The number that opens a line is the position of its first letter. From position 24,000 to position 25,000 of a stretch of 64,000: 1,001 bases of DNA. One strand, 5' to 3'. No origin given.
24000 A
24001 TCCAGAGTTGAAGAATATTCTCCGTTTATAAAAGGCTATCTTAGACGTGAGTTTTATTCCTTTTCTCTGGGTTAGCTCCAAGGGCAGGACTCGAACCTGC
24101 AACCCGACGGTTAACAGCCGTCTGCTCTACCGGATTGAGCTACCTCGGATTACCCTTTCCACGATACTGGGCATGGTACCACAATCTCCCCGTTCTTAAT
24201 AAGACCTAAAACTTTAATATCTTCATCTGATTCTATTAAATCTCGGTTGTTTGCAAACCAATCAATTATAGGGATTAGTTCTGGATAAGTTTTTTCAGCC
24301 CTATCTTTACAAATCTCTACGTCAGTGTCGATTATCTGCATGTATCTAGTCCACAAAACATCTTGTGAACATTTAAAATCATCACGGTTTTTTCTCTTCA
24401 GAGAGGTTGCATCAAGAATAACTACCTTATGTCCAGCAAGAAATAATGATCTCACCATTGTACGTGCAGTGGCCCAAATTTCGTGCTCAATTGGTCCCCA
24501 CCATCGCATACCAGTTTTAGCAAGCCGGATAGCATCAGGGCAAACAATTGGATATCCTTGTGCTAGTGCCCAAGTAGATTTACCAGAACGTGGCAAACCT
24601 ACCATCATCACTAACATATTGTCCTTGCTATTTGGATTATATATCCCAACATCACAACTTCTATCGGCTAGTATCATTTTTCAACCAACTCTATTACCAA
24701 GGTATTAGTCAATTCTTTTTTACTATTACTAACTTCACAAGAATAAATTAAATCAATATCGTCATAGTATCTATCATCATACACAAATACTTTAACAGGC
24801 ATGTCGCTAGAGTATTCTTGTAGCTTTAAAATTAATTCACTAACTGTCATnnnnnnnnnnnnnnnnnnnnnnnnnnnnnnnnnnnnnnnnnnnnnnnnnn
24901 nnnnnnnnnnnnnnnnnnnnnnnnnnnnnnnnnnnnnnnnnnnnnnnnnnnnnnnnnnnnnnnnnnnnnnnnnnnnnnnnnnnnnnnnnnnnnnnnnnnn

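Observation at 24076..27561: Putative RNA heal-and-seal (tRNA repair) cassette next to tRNA-Asn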

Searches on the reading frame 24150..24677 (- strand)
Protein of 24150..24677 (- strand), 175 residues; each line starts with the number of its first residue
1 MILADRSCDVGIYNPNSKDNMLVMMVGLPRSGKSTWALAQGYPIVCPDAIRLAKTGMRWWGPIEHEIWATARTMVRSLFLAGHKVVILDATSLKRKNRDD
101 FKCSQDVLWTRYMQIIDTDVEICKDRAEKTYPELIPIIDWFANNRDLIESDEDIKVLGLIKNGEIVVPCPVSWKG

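Call 3: search_protein_families(library=pfam, proteins=[window:24150-24677:-], max_evalue=0.1)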
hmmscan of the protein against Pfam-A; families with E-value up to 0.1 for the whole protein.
window:24150-24677:- (175 aa): 3 families
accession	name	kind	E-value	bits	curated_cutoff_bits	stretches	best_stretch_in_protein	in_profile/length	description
PF13671.12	AAA_33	-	1.7e-08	35.3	27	1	22-128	1-116/143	AAA domain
PF08433.16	KTI12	-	0.012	15.6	22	0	21-37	1-18/271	Chromatin associated protein KTI12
PF01591.24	6PF2K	-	0.02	14.7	27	0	15-35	8-28/223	6-phosphofructo-2-kinase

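Call 6: search_protein_families(library=phrogs, proteins=[window:24150-24677:-], max_evalue=0.01)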
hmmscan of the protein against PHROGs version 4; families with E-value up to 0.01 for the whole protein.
window:24150-24677:- (175 aa): 3 families
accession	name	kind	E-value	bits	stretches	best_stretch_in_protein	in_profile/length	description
phrog_505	-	other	5.7e-09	36.8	1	21-131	3-124/295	polynucleotide kinase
phrog_2071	-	other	4.9e-08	34.1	1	17-97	13-97/282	ATPase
phrog_6931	-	unknown function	0.0004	20.7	1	17-105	182-281/343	-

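Call 12: search_solved_structures(query=window:24150-24677:-, max_evalue=10, show_alignments=2)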
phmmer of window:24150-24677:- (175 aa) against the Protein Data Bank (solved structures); distinct sequences matched with E-value up to 10: 4.
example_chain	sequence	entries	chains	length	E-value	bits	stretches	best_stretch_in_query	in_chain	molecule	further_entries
2x89_A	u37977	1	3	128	0.65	12.7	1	15-62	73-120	ANTIBODY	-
4kdt_A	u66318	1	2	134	0.67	12.7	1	15-62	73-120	Nanobody24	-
3gs9_A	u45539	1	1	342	1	12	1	51-139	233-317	Protein gp18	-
4xrp_A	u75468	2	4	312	1.5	11.6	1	21-127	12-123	Pnkp1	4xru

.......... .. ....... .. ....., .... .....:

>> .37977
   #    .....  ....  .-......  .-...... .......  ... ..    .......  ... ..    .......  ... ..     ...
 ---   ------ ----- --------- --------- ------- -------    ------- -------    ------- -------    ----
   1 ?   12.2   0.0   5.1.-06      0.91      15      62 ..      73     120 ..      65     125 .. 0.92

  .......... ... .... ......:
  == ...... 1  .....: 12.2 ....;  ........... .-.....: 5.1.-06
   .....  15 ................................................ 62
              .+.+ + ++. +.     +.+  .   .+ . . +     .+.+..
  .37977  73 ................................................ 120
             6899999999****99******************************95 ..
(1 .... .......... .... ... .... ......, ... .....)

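Call 37: search_dna_similar(query=window:24150-24677:-, collection=phages, mode=protein, max_rows=30, max_evalue=0.001)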
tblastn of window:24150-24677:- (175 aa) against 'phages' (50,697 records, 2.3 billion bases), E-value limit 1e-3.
Records with a match: 2; places in all: 2; records where one place covers at least 80% of the query: 0.
Best place of each record, by identity: <60% 2.
By first word of the organism name: Desulfovibrio 1; Clostridium 1.
By host as written in the record: Desulfovibrio desulfuricans strain Edelweiss 1; [Clostridium] innocuum 1.
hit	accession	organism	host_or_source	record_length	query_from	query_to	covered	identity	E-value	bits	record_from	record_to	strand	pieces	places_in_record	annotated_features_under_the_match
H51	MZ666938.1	Desulfovibrio phage ProddE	Desulfovibrio desulfuricans strain ...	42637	22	157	78%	29.1%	5e-10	63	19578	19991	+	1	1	polynucleotide kinase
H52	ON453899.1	Clostridium phage Amboise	[Clostridium] innocuum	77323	20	129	63%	31.0%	4e-5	49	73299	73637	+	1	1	polynucleotide kinase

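Call 44: search_solved_structures(query=A3, max_evalue=10, show_alignments=3)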
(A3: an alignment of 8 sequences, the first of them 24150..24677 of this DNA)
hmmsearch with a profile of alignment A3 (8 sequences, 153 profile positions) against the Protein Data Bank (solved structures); distinct sequences matched with E-value up to 10: 7.
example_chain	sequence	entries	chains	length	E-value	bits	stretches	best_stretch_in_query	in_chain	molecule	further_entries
4xrp_A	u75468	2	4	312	0.00014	24.6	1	14-130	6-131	Pnkp1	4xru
9drz_A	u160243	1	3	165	0.085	15.6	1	17-38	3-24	p-loop containing nucleoside triphosphatehydrolase protein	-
3adb_A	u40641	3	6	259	0.12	15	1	14-132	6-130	L-seryl-tRNA(Sec) kinase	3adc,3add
9d8a_A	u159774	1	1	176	0.42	13.3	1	17-38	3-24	Rhizopus azygosporus Kinase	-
3a4l_A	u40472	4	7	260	0.66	12.7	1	18-132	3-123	L-seryl-tRNA(Sec) kinase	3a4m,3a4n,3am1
1ly1_A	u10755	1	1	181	0.75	12.5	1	20-38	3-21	polynucleotide kinase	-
3lw7_A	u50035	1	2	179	1.2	11.8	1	20-127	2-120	Adenylate kinase related protein (AdkA-like)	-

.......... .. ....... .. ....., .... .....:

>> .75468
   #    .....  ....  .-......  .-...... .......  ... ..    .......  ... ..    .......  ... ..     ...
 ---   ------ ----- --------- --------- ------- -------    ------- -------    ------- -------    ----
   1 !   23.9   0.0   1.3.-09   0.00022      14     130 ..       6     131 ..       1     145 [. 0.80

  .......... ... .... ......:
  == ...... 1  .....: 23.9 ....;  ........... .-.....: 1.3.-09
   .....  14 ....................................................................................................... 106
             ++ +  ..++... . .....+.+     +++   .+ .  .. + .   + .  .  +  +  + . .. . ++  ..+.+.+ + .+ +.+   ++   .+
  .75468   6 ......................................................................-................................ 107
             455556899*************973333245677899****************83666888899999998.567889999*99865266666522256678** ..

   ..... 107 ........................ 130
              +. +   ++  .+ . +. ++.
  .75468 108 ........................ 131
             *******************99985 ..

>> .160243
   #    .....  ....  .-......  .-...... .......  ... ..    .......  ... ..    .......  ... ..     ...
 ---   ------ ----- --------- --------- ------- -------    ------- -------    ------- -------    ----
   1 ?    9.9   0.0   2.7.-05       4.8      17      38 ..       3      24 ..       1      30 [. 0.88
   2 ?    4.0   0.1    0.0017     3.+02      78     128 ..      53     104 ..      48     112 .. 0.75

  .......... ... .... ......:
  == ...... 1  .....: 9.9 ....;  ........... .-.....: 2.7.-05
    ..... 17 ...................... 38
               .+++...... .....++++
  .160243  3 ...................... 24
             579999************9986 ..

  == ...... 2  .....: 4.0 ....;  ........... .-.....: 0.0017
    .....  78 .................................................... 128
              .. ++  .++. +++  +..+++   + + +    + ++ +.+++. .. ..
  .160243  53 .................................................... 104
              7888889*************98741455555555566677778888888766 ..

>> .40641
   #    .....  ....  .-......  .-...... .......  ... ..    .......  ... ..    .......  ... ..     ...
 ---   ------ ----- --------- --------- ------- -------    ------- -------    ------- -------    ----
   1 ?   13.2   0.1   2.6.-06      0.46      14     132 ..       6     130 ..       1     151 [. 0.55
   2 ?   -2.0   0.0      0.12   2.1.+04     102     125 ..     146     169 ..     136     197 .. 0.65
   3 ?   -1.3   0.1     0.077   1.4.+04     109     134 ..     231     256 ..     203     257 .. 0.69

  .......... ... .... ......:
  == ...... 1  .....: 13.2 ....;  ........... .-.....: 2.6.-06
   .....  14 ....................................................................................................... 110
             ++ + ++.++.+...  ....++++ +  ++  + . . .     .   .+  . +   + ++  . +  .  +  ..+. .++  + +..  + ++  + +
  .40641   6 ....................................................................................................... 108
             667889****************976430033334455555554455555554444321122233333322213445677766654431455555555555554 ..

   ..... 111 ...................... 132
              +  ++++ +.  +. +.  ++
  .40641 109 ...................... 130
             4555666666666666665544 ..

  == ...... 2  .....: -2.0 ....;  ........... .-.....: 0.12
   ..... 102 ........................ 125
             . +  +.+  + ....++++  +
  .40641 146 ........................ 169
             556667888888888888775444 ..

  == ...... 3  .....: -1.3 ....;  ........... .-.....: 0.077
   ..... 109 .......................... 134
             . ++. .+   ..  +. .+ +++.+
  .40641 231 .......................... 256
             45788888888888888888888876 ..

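Call 45: search_protein_families(library=ncbifam, proteins=[window:24150-24677:-], max_evalue=0.1)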
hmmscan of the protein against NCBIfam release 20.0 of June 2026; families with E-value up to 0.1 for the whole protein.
window:24150-24677:- (175 aa): 1 family
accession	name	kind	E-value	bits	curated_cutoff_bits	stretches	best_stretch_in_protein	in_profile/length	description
TIGR04075.1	bacter_Pnkp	equivalog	0.03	12.5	750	1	20-129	8-119/851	polynucleotide kinase-phosphatase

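Call 64: find_homologous_proteins(query=window:24150-24677:-, max_evalue=0.001)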
Query window:24150-24677:- (175 aa): 1126 proteins with E <= 0.001 among 1248 candidates; the best 120 are listed.
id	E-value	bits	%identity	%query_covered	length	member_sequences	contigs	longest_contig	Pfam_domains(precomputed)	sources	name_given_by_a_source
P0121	2.2e-116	404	100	100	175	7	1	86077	PF13671.13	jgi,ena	jgi:predicted kinase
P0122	6.0e-95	334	82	98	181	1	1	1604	PF13671.13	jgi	jgi:predicted kinase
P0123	4.7e-86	305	76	96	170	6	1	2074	PF13671.13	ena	-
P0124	2.8e-85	302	75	99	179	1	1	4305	PF13671.13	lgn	-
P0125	4.9e-84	298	75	95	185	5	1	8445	PF13671.13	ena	-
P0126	2.6e-83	296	77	91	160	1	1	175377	PF13671.13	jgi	jgi:predicted kinase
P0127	1.9e-75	270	72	89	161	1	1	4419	PF13671.13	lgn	-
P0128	1.4e-70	255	65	95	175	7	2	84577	PF13671.13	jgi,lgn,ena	-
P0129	6.7e-66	239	62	94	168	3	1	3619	PF13671.13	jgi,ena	-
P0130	1.2e-65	238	60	96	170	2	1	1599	PF13671.13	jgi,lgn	jgi:predicted kinase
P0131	8.9e-64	232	60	95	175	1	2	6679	PF13671.13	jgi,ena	-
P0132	4.0e-61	224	65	89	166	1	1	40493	PF13671.13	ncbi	-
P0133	5.0e-60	220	63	89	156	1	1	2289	PF13671.13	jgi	jgi:predicted kinase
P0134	1.5e-58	215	64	86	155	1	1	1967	PF13671.13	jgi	jgi:predicted kinase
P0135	1.3e-57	212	61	90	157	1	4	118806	PF13671.13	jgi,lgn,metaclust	jgi:predicted kinase|metaclust:\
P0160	2.6e-47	179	59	73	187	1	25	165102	PF13671.13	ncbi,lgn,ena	-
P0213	4.1e-32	129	52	76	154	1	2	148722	PF13671.13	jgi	jgi:predicted kinase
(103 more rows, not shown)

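Call 65: find_encoding_contigs(protein=P0121, flank=5000, max_places=6)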
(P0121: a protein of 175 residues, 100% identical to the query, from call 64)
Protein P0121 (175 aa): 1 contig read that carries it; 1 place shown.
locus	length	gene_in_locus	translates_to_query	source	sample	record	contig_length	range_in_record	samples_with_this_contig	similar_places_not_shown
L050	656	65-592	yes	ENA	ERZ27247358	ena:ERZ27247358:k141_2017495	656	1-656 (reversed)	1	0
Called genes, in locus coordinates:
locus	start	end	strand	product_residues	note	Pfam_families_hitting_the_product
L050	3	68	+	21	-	?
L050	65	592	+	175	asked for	PF13671:AAA_33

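Call 68: find_encoding_contigs(protein=P0160, flank=6000, max_places=2)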
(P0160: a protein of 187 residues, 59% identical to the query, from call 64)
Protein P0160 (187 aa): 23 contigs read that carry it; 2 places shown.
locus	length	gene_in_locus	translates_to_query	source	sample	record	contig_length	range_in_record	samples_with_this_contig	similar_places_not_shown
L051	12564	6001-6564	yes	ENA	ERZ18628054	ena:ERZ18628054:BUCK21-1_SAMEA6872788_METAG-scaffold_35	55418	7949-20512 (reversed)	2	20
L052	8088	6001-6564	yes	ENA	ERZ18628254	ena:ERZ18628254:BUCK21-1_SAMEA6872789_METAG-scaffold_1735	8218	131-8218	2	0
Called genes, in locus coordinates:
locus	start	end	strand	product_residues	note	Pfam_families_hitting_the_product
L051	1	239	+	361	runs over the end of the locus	PF21189:PHA02142 (weak), PF09414:RNA_ligase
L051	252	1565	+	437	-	-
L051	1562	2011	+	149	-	-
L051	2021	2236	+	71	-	-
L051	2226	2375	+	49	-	-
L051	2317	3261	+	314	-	PF02195:ParB_N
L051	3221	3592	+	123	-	-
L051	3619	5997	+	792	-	PF00476:DNA_pol_A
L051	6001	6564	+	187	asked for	PF13671:AAA_33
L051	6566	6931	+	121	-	-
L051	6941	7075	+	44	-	-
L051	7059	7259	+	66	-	-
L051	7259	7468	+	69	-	-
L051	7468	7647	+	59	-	-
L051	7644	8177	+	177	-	-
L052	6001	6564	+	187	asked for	PF13671:AAA_33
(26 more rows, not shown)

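Call 69: find_encoding_contigs(protein=P0213, flank=6000, max_places=2)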
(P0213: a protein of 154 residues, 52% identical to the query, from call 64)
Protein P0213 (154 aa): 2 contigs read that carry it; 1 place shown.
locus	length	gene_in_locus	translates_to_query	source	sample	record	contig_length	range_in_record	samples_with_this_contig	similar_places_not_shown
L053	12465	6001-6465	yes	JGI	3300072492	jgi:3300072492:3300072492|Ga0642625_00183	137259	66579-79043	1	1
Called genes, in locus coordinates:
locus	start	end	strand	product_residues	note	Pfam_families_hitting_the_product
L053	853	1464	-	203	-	-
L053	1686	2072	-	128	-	-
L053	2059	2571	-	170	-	-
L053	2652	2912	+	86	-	-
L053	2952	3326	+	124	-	-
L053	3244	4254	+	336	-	-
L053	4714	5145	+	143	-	-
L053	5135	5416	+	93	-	-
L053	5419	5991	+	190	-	PF06559:DCD_N, PF22769:DCD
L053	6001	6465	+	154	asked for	PF13671:AAA_33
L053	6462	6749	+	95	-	-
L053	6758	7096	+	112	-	-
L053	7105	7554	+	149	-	-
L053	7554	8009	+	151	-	-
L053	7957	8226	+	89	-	-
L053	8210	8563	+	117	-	-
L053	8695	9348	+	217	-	-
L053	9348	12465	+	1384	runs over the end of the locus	-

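Call 83: predict_structure(alignment_id=A4)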
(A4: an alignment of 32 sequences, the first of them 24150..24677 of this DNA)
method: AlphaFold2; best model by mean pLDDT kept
length: 175 residues; sequences in the alignment: 32
mean_pLDDT: 88.1   pTM: 0.82
mean pLDDT of the five models: 88.1, 88.0, 87.9, 86.2, 86.1
residues with pLDDT >= 90: 120; 70-90: 36; 50-70: 15; < 50: 4
segments of 3 or more residues with pLDDT < 50: none
pLDDT, mean of each block of 10 residues (from residue 1): 55 76 94 94 95 90 92 96 96 84 91 95 96 92 88 92 90 50
secondary structure, 60 per line:
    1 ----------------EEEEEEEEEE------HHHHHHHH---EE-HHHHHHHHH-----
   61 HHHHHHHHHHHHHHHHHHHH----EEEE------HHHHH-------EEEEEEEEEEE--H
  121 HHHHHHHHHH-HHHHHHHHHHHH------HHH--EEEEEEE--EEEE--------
elements in order: E17-26 H33-40 H47-55 H61-80 E85-88 H95-99 E107-117 H120-130 H132-143 E155-161 E164-167

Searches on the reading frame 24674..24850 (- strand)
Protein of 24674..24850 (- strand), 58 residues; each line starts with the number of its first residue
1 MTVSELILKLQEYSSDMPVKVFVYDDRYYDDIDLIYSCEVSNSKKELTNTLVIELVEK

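Call 3: search_protein_families(library=pfam, proteins=[window:24674-24850:-], max_evalue=0.1)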
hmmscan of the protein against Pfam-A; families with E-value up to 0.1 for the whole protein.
window:24674-24850:- (58 aa): 0 families

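Call 6: search_protein_families(library=phrogs, proteins=[window:24674-24850:-], max_evalue=0.01)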
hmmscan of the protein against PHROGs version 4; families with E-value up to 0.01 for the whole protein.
window:24674-24850:- (58 aa): 3 families
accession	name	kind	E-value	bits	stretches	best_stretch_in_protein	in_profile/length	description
phrog_5861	-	unknown function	8.7e-05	23.7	1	1-37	1-37/53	-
phrog_17435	-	unknown function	0.00093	20.6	1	1-26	9-34/76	-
phrog_16133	-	DNA, RNA and nucleotide metabolism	0.0096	16.6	0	1-25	1-25/55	HNH endonuclease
